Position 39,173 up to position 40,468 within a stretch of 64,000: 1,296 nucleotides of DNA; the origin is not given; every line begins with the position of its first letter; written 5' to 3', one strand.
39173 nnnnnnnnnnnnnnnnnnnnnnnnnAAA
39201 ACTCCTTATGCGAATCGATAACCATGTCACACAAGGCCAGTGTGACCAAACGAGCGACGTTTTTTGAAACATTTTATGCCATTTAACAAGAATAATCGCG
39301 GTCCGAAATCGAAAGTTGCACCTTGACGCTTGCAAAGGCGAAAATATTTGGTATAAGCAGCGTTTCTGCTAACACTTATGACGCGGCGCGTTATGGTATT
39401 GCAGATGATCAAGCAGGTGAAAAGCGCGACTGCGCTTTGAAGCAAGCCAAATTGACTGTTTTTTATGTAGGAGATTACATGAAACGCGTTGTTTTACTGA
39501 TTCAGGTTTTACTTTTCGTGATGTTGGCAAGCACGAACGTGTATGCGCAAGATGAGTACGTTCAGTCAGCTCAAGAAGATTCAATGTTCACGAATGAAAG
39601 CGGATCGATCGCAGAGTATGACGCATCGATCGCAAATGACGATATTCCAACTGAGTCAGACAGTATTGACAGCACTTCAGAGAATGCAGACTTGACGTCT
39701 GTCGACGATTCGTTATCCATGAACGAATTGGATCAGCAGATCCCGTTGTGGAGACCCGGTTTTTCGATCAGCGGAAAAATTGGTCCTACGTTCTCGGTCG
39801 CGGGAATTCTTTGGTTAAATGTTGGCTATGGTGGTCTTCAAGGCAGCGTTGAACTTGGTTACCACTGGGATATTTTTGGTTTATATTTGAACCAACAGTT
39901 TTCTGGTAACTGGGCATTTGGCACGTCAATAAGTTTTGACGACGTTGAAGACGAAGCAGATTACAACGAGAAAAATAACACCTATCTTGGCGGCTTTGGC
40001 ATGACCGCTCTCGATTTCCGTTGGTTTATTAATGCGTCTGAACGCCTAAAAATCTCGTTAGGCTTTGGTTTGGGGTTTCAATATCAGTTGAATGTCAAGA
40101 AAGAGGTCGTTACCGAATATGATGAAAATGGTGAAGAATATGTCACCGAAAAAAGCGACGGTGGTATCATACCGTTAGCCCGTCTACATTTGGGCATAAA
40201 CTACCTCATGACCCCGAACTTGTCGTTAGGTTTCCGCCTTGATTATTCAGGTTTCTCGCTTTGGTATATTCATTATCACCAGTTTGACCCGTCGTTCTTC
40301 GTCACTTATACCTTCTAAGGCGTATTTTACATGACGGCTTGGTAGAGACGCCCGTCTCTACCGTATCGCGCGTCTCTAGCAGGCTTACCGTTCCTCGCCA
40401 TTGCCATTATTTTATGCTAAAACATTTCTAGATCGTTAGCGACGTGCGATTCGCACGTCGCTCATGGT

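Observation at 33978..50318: Expanded family of giant cysteine-rich repeat lipoproteins, three in tandem at 42-50 kb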

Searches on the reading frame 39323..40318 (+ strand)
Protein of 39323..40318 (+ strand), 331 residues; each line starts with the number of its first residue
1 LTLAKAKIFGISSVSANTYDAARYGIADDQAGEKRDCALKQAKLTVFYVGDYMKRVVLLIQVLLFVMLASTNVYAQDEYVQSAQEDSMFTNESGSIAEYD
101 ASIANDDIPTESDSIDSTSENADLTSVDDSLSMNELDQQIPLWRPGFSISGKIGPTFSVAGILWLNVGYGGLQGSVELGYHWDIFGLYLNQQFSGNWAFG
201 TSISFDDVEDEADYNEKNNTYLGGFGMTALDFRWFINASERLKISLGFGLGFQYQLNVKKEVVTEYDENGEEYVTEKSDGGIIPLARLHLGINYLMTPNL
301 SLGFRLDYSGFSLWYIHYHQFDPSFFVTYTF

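Call 12: search_protein_families(library=pfam, proteins=[window:39323-40318:+], max_evalue=0.001)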
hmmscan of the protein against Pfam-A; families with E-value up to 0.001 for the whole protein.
window:39323-40318:+ (331 aa): 0 families

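Call 67: search_protein_families(library=padloc, proteins=[window:39323-40318:+], max_evalue=0.001)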
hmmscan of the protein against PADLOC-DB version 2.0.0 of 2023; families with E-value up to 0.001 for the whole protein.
window:39323-40318:+ (331 aa): 0 families
